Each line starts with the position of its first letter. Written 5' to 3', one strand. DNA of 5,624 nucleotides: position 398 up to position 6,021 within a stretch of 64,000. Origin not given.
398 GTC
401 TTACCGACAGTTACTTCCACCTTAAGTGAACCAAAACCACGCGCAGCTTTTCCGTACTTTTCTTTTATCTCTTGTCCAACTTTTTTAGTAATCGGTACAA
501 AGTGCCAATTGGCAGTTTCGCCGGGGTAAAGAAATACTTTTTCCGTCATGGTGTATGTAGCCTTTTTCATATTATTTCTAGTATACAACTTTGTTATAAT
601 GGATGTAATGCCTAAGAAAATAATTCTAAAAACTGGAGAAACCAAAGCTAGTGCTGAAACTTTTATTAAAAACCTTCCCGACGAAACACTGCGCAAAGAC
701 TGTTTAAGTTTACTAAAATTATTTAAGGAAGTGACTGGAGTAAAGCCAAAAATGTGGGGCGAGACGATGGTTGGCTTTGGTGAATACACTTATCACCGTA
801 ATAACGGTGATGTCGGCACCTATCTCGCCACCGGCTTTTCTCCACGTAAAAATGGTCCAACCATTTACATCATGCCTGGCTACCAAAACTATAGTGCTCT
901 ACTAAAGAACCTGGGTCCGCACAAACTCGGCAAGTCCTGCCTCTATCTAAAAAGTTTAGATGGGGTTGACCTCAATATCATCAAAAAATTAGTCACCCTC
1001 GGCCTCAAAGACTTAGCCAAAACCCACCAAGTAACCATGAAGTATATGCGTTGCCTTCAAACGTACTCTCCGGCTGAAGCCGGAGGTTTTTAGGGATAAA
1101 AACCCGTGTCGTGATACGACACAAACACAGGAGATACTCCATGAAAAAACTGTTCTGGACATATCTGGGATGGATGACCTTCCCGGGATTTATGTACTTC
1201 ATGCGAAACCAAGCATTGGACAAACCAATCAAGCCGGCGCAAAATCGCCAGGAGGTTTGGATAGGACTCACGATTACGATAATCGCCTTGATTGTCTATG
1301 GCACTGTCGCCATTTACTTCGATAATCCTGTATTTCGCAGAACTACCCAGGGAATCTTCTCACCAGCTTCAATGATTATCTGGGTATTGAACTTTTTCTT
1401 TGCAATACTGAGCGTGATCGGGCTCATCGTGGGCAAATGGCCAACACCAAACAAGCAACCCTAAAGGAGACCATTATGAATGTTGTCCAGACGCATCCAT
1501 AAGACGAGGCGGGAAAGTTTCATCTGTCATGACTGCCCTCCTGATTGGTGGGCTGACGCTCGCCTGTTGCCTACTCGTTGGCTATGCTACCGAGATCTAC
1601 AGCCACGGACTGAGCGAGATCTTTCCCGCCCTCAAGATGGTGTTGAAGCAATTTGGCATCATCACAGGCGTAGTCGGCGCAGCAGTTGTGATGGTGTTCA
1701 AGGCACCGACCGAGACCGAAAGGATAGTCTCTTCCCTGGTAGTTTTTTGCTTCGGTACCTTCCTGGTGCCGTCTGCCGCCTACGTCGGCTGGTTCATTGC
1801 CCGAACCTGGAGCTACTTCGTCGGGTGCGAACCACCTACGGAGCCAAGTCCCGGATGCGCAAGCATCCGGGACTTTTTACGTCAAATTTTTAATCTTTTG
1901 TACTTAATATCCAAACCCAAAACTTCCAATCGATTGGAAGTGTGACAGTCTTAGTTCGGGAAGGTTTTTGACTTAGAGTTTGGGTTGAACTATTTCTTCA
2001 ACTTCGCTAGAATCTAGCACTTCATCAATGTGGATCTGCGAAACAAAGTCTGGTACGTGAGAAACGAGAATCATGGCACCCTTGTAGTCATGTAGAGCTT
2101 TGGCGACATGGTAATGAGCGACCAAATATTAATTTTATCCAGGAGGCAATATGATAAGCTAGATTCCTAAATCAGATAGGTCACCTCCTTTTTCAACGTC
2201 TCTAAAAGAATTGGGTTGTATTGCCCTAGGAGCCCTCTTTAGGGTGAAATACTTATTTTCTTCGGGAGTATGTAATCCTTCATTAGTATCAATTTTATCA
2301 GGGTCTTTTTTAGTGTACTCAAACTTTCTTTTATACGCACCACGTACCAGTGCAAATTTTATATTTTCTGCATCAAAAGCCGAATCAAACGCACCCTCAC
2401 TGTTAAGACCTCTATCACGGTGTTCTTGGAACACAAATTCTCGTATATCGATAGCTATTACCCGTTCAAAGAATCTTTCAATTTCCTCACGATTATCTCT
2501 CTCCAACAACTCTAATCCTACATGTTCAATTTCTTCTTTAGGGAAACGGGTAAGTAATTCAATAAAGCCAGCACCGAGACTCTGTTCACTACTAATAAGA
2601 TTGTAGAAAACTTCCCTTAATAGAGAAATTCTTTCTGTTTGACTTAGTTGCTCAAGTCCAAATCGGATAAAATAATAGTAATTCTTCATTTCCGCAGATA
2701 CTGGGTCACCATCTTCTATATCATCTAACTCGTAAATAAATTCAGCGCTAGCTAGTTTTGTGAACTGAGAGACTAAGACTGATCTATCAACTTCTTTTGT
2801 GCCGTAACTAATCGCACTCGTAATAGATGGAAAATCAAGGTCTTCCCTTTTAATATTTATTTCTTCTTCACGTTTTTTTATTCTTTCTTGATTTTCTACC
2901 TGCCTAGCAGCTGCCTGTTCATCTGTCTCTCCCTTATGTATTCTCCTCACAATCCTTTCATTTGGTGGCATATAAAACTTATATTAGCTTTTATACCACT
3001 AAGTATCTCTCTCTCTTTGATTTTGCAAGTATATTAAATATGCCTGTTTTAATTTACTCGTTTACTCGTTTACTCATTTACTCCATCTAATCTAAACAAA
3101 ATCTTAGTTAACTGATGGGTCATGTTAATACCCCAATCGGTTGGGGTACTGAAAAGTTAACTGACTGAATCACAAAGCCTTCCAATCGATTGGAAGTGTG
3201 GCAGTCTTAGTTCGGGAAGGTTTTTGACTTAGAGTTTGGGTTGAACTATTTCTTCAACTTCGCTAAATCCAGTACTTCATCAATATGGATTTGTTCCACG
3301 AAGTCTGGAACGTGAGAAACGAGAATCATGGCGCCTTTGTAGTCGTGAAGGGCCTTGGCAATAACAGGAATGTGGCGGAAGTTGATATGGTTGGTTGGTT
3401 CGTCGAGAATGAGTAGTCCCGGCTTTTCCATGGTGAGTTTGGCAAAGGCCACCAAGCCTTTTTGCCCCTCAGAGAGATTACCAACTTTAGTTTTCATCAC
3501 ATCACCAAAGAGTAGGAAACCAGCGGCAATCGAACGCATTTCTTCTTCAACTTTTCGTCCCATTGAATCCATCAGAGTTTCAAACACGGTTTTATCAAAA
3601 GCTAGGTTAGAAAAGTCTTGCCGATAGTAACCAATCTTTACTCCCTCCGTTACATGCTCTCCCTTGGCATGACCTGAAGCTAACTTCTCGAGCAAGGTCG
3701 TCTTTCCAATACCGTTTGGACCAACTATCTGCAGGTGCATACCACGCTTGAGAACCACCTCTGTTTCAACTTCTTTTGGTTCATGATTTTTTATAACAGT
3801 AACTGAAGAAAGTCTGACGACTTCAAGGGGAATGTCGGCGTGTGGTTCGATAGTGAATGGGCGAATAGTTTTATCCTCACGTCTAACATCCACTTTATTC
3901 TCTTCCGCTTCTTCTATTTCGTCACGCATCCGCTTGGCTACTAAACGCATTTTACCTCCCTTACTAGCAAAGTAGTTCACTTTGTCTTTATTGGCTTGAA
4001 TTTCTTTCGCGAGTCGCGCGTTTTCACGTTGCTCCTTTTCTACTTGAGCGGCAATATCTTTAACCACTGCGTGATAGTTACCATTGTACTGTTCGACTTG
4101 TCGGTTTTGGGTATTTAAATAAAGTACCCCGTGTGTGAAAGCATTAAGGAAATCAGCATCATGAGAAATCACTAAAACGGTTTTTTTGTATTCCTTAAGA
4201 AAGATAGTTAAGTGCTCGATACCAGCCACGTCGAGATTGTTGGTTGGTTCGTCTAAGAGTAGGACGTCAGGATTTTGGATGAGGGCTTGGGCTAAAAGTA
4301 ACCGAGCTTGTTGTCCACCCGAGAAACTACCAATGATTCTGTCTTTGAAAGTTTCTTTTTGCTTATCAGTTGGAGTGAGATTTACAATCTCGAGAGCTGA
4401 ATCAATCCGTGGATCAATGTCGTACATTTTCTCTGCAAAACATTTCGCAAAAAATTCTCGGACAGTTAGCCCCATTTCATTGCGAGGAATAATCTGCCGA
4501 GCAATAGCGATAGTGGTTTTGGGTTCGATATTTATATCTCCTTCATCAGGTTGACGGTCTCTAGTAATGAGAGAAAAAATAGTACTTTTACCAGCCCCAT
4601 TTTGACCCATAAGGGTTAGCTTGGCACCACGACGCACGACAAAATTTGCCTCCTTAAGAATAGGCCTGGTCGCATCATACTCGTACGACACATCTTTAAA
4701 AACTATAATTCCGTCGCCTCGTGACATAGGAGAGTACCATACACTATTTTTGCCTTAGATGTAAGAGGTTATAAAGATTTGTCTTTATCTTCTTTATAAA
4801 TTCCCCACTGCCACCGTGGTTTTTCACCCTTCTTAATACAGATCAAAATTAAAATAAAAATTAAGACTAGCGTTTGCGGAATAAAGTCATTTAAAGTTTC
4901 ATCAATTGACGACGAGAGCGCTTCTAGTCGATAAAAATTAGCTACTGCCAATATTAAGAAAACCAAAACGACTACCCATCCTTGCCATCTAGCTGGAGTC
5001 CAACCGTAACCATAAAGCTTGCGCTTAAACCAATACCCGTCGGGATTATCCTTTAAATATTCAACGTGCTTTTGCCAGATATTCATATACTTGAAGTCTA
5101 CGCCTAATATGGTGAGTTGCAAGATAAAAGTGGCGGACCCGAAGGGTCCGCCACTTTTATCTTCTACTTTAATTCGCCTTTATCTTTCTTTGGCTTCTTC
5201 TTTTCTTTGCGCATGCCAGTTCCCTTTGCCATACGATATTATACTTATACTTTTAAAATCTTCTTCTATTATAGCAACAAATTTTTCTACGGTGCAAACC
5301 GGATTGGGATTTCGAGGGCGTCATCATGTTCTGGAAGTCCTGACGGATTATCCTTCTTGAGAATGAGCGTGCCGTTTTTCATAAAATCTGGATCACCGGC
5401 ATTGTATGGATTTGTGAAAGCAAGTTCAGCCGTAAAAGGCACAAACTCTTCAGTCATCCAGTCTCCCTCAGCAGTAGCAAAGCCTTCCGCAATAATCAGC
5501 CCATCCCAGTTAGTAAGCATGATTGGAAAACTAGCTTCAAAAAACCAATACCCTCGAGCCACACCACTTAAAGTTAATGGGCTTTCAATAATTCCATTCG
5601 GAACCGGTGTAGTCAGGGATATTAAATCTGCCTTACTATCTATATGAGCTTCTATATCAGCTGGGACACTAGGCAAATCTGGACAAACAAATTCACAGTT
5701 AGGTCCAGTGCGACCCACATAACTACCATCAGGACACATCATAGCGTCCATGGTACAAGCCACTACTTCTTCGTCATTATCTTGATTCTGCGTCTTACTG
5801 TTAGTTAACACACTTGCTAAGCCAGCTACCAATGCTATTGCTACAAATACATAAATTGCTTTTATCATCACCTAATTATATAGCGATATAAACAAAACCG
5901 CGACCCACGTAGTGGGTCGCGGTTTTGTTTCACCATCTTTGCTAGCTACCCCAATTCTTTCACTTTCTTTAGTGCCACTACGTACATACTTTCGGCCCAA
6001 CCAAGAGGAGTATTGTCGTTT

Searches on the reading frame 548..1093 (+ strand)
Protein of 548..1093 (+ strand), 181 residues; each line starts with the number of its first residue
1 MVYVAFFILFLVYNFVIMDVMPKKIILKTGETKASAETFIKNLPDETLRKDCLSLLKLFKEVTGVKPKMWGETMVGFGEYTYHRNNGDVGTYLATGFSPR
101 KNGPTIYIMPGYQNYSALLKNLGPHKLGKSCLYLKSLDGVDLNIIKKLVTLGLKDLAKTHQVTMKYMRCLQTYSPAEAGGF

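Call 33: search_protein_families(library=pfam, proteins=[window:548-1093:+], max_evalue=0.001)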
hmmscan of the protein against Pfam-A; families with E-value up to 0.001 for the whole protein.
window:548-1093:+ (181 aa): 1 family
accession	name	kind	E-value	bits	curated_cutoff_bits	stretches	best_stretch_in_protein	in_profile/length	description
PF08818.16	DUF1801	-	1e-07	32.7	27.2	1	49-149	2-81/85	Domain of unknown function (DU1801)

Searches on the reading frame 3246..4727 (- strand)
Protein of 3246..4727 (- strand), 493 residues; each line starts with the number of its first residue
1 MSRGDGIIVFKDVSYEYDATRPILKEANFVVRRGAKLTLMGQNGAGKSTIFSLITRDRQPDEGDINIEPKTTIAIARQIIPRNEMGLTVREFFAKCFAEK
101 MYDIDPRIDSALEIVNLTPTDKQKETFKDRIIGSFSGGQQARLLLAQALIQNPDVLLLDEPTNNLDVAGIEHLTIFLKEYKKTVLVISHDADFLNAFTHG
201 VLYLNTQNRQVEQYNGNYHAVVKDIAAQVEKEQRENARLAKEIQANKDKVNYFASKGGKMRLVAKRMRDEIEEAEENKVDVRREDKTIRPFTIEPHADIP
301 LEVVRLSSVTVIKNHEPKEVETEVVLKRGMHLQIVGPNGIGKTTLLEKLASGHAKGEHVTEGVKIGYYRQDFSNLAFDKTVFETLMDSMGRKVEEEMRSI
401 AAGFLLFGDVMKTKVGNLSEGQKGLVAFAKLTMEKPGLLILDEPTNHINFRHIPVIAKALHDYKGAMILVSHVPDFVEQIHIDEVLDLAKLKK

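Call 18: search_protein_families(library=pfam, proteins=[window:3246-4727:-], max_evalue=0.001)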
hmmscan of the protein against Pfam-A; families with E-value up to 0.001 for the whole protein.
window:3246-4727:- (493 aa): 18 families
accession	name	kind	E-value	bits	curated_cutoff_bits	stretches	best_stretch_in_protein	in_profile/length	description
PF00005.33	ABC_tran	-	9.2e-46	156.3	25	2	24-163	1-137/137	ABC transporter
PF13304.12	AAA_21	-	3.6e-18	67.1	27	1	133-191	236-300/304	AAA domain, putative AbiEii toxin, Type IV TA system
PF02463.25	SMC_N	-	1.6e-10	41.2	40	0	134-197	136-205/220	RecF/RecN/SMC N terminal domain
PF13401.12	AAA_22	-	3e-06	28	27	0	331-375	7-44/130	AAA domain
PF13555.12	AAA_29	-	4.7e-06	26.7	27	0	33-51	22-39/61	P-loop containing region of AAA domain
PF13476.12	AAA_23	-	5.6e-06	27.6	27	0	334-348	24-38/201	AAA domain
PF03193.22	RsgA_GTPase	-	1.4e-05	25.4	30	0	315-359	92-137/174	RsgA GTPase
PF20720.3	nSTAND3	-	4.5e-05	23.6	27.2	0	325-356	13-44/155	Novel STAND NTPase 3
PF08477.19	Roc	-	9.5e-05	23.1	27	0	333-367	3-38/119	Ras of Complex, Roc, domain of DAPkinase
PF00910.28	RNA_helicase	-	0.00011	23.1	21.5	0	333-355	2-24/105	RNA helicase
PF13479.12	AAA_24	-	0.00015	22.1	27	0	330-349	3-22/195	AAA domain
PF05729.18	NACHT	-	0.00017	21.9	26.7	0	334-357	5-28/167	NACHT domain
PF13191.12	AAA_16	-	0.00021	22.3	32.6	0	329-388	24-85/167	AAA ATPase domain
PF12848.13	ABC_tran_Xtn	-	0.00036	21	25.9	1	206-280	3-76/85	ABC transporter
PF00931.28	NB-ARC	-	0.00044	20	23.5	0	332-358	21-47/248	NB-ARC domain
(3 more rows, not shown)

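Call 54: find_homologous_proteins(query=window:3246-4727:-, max_evalue=1e-100)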
Query window:3246-4727:- (493 aa): 8000 proteins with E <= 1e-100 among 8000 candidates; the best 120 are listed.
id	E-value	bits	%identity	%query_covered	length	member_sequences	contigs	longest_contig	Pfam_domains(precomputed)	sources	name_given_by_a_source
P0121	0.0e+0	1016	93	100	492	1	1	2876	PF00005.34,PF13476.13,PF13555.13,PF13401.13,PF03193.23,PF02463.26,PF13304.13,PF20720.4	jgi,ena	-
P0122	2.2e-297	1004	92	99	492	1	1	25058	PF00005.34,PF13476.13,PF13555.13,PF13401.13,PF03193.23,PF02463.26,PF13304.13,PF20720.4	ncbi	-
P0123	3.0e-296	1001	91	100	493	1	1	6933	PF00005.34,PF13476.13,PF13555.13,PF13401.13,PF02463.26,PF13304.13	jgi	-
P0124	4.3e-296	1000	90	100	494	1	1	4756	PF00005.34,PF13476.13,PF13555.13,PF02463.26,PF13304.13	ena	-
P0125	5.2e-296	1000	91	100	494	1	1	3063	PF00005.34,PF13555.13,PF13401.13,PF03193.23,PF02463.26,PF13304.13,PF20720.4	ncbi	-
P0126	7.9e-296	999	91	99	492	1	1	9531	PF00005.34,PF13476.13,PF13555.13,PF13401.13,PF03193.23,PF02463.26,PF13304.13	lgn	-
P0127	7.9e-296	999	90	100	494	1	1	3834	PF00005.34,PF13476.13,PF13555.13,PF02463.26,PF13304.13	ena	-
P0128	8.3e-296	999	91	100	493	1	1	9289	PF00005.34,PF13476.13,PF13555.13,PF13401.13,PF02463.26,PF13304.13,PF20720.4,PF13191.13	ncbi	-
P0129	1.9e-295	998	90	100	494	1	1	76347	PF13479.13,PF00005.34,PF00006.32,PF13476.13,PF13555.13,PF13401.13,PF03193.23,PF02463.26,PF13304.13,PF20720.4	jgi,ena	jgi:ATP-binding cassette subfamily F protein 3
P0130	2.1e-295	998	91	100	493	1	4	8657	PF00005.34,PF13476.13,PF13555.13,PF13401.13,PF02463.26,PF13304.13,PF20720.4,PF13191.13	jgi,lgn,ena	-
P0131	2.1e-295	998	90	100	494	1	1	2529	PF00005.34,PF13476.13,PF05729.19,PF13555.13,PF13401.13,PF02463.26,PF13304.13,PF20720.4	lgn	-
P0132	2.7e-295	998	91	100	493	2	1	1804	PF00005.34,PF13476.13,PF13555.13,PF13401.13,PF02463.26,PF13304.13,PF20720.4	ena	-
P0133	3.0e-295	997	91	100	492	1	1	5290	PF00005.34,PF13555.13,PF03193.23,PF02463.26,PF13304.13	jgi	jgi:ATPase subunit of ABC transporter with duplicated ATPase domains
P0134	3.9e-295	997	91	99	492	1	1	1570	PF13479.13,PF00005.34,PF13476.13,PF13555.13,PF13401.13,PF03193.23,PF02463.26,PF13304.13,PF20720.4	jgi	jgi:ATP-binding cassette subfamily F protein 3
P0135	7.5e-295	996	91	100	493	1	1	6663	PF00005.34,PF13476.13,PF13555.13,PF13401.13,PF02463.26,PF13304.13,PF20720.4,PF00931.29,PF13191.13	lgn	-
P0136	8.1e-295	996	91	99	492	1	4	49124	PF13479.13,PF00005.34,PF13175.13,PF13476.13,PF13555.13,PF13401.13,PF03193.23,PF02463.26,PF13304.13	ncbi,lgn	-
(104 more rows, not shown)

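Call 55: find_encoding_contigs(protein=P0122, flank=5000, max_places=1)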
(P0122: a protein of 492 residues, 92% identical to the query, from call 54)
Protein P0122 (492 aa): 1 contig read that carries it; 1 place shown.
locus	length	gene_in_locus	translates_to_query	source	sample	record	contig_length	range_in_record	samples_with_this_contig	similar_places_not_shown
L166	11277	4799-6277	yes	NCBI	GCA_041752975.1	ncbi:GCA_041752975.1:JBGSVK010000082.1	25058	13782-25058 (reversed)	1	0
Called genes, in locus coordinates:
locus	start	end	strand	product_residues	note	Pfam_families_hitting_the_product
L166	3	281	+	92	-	?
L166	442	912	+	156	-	PF00177:Ribosomal_S7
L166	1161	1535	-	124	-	-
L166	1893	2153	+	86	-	-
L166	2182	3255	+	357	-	PF00723:Glyco_hydro_15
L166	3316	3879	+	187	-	PF10648:Gmad2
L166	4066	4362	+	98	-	-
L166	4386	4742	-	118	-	PF01503:PRA-PH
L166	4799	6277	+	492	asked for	PF00005:ABC_tran, PF02463:SMC_N (faint), PF03193:RsgA_GTPase (faint), PF13476:AAA_23 (faint), PF13555:AAA_29 (faint), PF20720:nSTAND3 (faint), PF13304:AAA_21 (faint), PF00005:ABC_tran, +1 more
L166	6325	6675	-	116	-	PF04828:GFA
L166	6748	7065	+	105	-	PF08922:DUF1905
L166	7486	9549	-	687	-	PF00890:FAD_binding_2 (faint), PF07992:Pyr_redox_2, PF12831:FAD_oxidored (weak), PF13450:NAD_binding_8 (weak), PF13738:Pyr_redox_3, PF00070:Pyr_redox, PF02852:Pyr_redox_dim, PF09335:VTT_dom, +3 more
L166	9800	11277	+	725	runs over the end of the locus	PF00009:GTP_EFTU, PF03144:GTP_EFTU_D2, PF22042:EF-G_D2, PF14492:EFG_III, PF16658:RF3_C (weak), PF03764:EFG_IV, PF00679:EFG_C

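Call 56: find_encoding_contigs(protein=P0129, flank=5000, max_places=1)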
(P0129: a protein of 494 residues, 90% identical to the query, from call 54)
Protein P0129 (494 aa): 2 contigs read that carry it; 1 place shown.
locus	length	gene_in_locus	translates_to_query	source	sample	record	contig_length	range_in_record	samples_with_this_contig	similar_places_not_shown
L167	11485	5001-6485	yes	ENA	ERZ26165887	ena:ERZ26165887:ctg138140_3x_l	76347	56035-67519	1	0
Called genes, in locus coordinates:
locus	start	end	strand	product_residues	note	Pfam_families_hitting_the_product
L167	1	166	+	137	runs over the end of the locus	PF00164:Ribosom_S12_S23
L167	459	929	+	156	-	PF00177:Ribosomal_S7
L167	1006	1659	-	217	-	-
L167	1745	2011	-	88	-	-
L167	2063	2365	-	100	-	-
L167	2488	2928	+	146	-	-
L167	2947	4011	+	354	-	PF00723:Glyco_hydro_15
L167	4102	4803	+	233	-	PF10648:Gmad2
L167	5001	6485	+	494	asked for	PF00005:ABC_tran, PF00006:ATP-synt_ab (faint), PF02463:SMC_N (faint), PF03193:RsgA_GTPase (faint), PF13555:AAA_29 (faint), PF20720:nSTAND3 (faint), PF13304:AAA_21 (faint), PF00005:ABC_tran, +3 more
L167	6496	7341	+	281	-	PF04294:VanW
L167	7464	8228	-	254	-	-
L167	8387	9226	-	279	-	-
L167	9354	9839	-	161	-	-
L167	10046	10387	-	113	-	PF04828:GFA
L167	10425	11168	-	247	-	-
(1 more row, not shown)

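Call 57: find_encoding_contigs(protein=P0136, flank=5000, max_places=2)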
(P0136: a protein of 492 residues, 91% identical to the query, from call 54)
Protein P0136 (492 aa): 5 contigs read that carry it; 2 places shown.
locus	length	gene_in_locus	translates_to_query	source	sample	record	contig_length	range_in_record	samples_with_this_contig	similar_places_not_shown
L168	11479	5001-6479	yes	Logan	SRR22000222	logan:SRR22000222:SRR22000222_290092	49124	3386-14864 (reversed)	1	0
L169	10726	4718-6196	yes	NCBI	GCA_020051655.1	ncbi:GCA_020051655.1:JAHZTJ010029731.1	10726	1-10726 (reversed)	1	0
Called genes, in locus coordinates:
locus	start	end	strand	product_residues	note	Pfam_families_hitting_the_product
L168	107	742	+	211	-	PF02163:Peptidase_M50 (weak)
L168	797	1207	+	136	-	PF00164:Ribosom_S12_S23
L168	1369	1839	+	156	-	PF00177:Ribosomal_S7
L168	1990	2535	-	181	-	-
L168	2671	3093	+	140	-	-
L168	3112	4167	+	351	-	PF00723:Glyco_hydro_15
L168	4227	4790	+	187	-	PF10648:Gmad2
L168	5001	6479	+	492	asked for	PF00005:ABC_tran, PF02463:SMC_N (faint), PF03193:RsgA_GTPase (faint), PF13175:AAA_15 (faint), PF13401:AAA_22 (faint), PF13476:AAA_23 (faint), PF13555:AAA_29 (faint), PF00005:ABC_tran, +2 more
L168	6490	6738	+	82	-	PF11127:YgaP-like_TM (weak)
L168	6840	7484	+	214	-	-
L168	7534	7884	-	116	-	PF04828:GFA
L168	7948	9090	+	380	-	PF08713:DNA_alkylation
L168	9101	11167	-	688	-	PF00890:FAD_binding_2 (weak), PF01134:GIDA (weak), PF07992:Pyr_redox_2, PF12831:FAD_oxidored, PF13738:Pyr_redox_3, PF00070:Pyr_redox, PF02852:Pyr_redox_dim, PF09335:VTT_dom, +4 more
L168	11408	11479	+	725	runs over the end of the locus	PF00009:GTP_EFTU, PF03144:GTP_EFTU_D2, PF22042:EF-G_D2, PF14492:EFG_III, PF16658:RF3_C (weak), PF03764:EFG_IV, PF00679:EFG_C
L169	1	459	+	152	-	?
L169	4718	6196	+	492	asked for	PF00005:ABC_tran, PF02463:SMC_N (faint), PF03193:RsgA_GTPase (faint), PF13175:AAA_15 (faint), PF13401:AAA_22 (faint), PF13476:AAA_23 (faint), PF13555:AAA_29 (faint), PF00005:ABC_tran, +2 more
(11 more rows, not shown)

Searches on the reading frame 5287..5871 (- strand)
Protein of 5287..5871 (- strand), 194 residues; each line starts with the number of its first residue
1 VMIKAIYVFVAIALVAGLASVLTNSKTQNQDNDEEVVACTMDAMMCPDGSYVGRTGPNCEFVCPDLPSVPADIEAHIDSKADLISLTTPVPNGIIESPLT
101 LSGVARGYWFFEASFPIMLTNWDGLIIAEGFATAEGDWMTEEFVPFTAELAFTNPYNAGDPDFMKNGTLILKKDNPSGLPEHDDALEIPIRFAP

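Call 33: search_protein_families(library=pfam, proteins=[window:5287-5871:-], max_evalue=0.001)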
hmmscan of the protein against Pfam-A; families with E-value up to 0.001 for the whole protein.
window:5287-5871:- (194 aa): 1 family
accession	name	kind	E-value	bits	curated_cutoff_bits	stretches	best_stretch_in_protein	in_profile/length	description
PF10648.15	Gmad2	-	7e-11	42.7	25.7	1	84-155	2-68/86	Immunoglobulin-like domain of bacterial spore germination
